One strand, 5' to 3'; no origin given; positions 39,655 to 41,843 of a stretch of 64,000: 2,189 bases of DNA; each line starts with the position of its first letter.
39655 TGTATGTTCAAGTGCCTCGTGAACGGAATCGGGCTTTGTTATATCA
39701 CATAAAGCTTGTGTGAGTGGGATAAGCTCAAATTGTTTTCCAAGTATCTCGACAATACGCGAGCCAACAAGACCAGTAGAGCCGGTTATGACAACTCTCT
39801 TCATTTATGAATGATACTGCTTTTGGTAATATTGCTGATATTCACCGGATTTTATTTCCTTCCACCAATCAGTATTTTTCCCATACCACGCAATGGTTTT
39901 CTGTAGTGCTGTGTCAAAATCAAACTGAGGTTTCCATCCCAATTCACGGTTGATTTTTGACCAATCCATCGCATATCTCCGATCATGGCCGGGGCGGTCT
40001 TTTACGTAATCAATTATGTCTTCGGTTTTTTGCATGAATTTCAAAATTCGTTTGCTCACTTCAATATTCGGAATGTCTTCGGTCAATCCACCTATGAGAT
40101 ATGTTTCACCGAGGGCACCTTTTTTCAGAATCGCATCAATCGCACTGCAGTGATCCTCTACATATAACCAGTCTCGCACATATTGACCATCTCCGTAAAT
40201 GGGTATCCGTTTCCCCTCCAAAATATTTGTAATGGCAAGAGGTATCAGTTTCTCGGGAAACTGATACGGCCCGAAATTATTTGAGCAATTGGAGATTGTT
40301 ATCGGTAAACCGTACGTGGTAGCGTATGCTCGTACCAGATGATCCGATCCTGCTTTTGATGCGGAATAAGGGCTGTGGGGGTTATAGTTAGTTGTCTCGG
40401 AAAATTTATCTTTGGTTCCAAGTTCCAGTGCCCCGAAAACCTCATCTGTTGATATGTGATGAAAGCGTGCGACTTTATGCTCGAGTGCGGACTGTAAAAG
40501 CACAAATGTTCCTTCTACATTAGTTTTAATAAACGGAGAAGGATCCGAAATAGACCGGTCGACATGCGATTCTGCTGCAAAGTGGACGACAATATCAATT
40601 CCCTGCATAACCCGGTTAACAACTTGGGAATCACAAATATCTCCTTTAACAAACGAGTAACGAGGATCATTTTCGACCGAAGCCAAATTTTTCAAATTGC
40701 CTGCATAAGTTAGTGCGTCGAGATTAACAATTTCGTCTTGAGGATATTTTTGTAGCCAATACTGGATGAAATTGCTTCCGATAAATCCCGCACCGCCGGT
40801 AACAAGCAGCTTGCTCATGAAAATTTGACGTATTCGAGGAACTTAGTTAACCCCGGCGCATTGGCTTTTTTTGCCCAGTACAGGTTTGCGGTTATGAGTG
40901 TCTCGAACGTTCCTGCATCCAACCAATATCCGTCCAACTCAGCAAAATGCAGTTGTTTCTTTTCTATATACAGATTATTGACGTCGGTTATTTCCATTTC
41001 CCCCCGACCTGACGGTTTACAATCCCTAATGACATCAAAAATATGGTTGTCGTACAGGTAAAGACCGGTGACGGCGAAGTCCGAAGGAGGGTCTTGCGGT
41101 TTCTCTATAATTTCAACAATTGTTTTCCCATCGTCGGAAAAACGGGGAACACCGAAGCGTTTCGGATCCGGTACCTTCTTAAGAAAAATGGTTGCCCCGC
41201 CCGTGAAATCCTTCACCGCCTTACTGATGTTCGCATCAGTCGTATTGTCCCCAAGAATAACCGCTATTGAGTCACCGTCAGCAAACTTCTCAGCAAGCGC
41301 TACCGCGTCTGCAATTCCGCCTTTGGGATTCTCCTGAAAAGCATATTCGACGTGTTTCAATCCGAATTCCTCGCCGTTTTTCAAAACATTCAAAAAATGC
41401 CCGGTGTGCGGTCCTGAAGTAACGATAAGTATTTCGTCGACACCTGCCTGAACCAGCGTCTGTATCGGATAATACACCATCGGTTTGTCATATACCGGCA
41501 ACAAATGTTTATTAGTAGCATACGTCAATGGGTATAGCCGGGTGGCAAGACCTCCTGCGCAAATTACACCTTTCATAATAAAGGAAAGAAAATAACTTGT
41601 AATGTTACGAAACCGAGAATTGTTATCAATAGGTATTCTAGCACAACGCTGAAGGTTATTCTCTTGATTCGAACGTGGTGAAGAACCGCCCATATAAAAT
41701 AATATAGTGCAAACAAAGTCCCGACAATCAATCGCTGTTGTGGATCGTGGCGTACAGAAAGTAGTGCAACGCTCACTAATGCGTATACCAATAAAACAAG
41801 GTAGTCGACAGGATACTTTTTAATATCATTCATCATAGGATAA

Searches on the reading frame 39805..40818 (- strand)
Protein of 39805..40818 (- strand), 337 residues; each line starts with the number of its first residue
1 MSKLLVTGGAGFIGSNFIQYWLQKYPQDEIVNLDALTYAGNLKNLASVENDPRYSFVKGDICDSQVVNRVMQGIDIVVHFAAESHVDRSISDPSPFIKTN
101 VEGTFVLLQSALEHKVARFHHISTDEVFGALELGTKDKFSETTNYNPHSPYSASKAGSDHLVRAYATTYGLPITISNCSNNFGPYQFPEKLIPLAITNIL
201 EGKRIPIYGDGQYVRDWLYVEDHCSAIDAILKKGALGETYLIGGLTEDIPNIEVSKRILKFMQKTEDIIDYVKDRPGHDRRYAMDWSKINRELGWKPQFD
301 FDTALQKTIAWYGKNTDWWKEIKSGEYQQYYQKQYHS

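Call 4: search_protein_families(library=pfam, proteins=[window:39805-40818:-])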
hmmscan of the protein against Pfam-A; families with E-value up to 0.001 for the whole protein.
window:39805-40818:- (337 aa): 7 families
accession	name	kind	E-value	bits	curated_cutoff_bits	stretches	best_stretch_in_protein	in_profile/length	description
PF16363.11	GDP_Man_Dehyd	-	2.1e-86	290.8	27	1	5-308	1-332/332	GDP-mannose 4,6 dehydratase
PF01370.27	Epimerase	-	1.2e-67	228.3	20.9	1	5-243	2-240/240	NAD dependent epimerase/dehydratase family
PF01073.25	3Beta_HSD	-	3.8e-21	75.8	22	1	5-223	1-221/280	3-beta hydroxysteroid dehydrogenase/isomerase family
PF07993.18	NAD_binding_4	-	1.9e-17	63.7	20.1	1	6-179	1-205/258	Male sterility protein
PF02719.21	Polysacc_synt_2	-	4.4e-17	62.6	20.2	1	4-129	1-133/293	Polysaccharide biosynthesis protein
PF04321.23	RmlD_sub_bind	-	2.7e-12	46.8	27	1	3-167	2-141/287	RmlD substrate binding domain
PF13460.12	NAD_binding_10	-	2.6e-06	27.9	27.2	1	38-169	25-138/184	NAD(P)H-binding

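Call 5: search_protein_families(library=ncbifam, proteins=[window:39805-40818:-])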
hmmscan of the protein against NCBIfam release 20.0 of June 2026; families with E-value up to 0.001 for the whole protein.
window:39805-40818:- (337 aa): 29 families (the best 25 are shown)
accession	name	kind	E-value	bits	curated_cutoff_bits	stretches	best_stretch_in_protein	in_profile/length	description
TIGR01181.1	dTDP_gluc_dehyt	equivalog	6.1e-148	492.1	365.1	1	3-322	1-321/321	dTDP-glucose 4,6-dehydratase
NF007490.0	PRK10084.1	subfamily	3.4e-123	411.2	649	1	3-335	2-357/361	dTDP-glucose 4,6-dehydratase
NF007582.0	PRK10217.1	equivalog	4e-117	391.3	698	1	1-328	1-347/355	dTDP-glucose 4,6-dehydratase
TIGR04180.1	EDH_00030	hypoth_equivalog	3.3e-46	157.7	475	1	5-299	2-296/297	NAD-dependent 4,6-dehydratase LegB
TIGR01179.1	galE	equivalog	7.9e-35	120.2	262.3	1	3-315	1-328/332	UDP-glucose 4-epimerase GalE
TIGR02622.1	CDP_4_6_dhtase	equivalog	1.1e-25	90.6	278.45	1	3-316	6-334/352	CDP-glucose 4,6-dehydratase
TIGR03466.1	HpnA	hypoth_equivalog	6.8e-24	84.3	367.65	1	3-244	2-230/327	hopanoid-associated sugar epimerase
NF011728.1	PRK15181.1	equivalog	3.8e-21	75.5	760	1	3-225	17-243/348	Vi polysaccharide biosynthesis UDP-N-acetylglucosaminuronic acid C-4 epimerase TviC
TIGR02197.1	heptose_epim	equivalog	3.8e-20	72.3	274.6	1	4-273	1-270/316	ADP-glyceromanno-heptose 6-epimerase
TIGR03589.1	PseB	equivalog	1e-18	67.4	407.75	1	3-133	6-134/324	UDP-N-acetylglucosamine 4,6-dehydratase (inverting)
NF007956.0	PRK10675.1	subfamily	7.3e-18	64.8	394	1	3-317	2-334/338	UDP-glucose 4-epimerase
NF052578.1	StrlDmthSdmBMthl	equivalog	1.2e-17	64.7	600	1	5-251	4-236/328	sterol demethylase protein SdmB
TIGR01472.1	gmd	equivalog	8.5e-15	54.8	415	1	5-236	4-244/342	GDP-mannose 4,6-dehydratase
NF008872.0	PRK11908.1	equivalog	9.4e-15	54.5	294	1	1-272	1-281/349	bifunctional UDP-4-keto-pentose/UDP-xylose synthase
NF043036.1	ErythonDh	equivalog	4.2e-14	52.5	325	1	3-166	2-164/321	D-erythronate dehydrogenase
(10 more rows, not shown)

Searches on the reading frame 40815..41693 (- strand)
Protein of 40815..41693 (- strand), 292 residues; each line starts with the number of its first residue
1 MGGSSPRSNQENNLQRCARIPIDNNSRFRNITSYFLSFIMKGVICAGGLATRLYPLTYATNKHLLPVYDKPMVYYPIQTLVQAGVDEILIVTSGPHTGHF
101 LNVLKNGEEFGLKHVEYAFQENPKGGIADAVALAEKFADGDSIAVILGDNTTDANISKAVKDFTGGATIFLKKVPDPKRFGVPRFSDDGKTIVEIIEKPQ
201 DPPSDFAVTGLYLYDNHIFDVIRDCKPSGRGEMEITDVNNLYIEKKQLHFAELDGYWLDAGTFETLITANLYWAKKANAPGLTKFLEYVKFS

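Call 4: search_protein_families(library=pfam, proteins=[window:40815-41693:-])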
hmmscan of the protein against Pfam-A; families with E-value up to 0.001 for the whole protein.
window:40815-41693:- (292 aa): 2 families
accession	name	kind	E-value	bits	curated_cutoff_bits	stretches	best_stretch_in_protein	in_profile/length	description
PF00483.29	NTP_transferase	-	2e-53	181.9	21.2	1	41-272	1-241/245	Nucleotidyl transferase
PF12804.13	NTP_transf_3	-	2.7e-09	37.8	27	1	42-149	1-95/160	MobA-like NTP transferase domain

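Call 5: search_protein_families(library=ncbifam, proteins=[window:40815-41693:-])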
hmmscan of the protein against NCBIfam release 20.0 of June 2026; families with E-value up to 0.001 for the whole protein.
window:40815-41693:- (292 aa): 25 families
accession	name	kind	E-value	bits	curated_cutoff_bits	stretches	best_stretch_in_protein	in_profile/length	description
TIGR01207.1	rmlA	equivalog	1.2e-69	234.6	360.65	1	41-272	1-235/286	glucose-1-phosphate thymidylyltransferase RfbA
TIGR01208.1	rmlA_long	equivalog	8.4e-65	218.9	320.25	1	41-271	1-232/353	glucose-1-phosphate thymidylyltransferase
NF012024.0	PRK15480.1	equivalog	5.1e-62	209.6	588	1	40-278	4-245/292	glucose-1-phosphate thymidylyltransferase RfbA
TIGR03992.1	Arch_glmU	subfamily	3.1e-45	154.7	292.1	1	40-275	1-229/393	bifunctional sugar-1-phosphate nucleotidylyltransferase/acetyltransferase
NF041313.1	UDPGP_AglF_Halo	equivalog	1.6e-37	129.2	400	1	40-264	1-225/234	UTP--glucose-1-phosphate uridylyltransferase AglF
NF041173.1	Sug_nt_acttase_Thmprot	equivalog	3.4e-32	111.9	600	1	40-272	1-226/405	bifunctional sugar-1-phosphate nucleotidylyltransferase/acetyltransferase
TIGR01099.1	galU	equivalog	5.4e-31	108.1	326.8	2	114-268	95-260/261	UTP--glucose-1-phosphate uridylyltransferase GalU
NF052502.1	man1P_GTase_Rv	exception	3.3e-24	85.4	440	1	42-268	3-225/352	mannose-1-phosphate guanylyltransferase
NF045761.1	NAMPUrTaseMurU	equivalog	1.9e-18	67.2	250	1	40-269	1-223/226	N-acetylmuramate alpha-1-phosphate uridylyltransferase MurU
NF009928.0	PRK13389.1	equivalog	3.8e-18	65.7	548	2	39-93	8-62/302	UTP--glucose-1-phosphate uridylyltransferase GalU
NF007516.0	PRK10122.1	equivalog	3.9e-15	55.8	534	1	40-93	4-57/297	UTP--glucose-1-phosphate uridylyltransferase GalF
TIGR01105.1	galF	equivalog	2e-13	50.2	659.2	1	40-93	4-57/297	GalU regulator GalF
NF003670.0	PRK05293.1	equivalog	2.5e-11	43.2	470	1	42-278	7-263/382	glucose-1-phosphate adenylyltransferase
NF049965.1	GlMnHpPGnyltfHddC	equivalog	5.5e-10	39.2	300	1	40-222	1-175/221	D-glycero-D-manno-heptose 1-phosphate guanosyltransferase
TIGR02091.1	glgC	equivalog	3.5e-09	36.2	424.9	1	42-277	3-263/364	glucose-1-phosphate adenylyltransferase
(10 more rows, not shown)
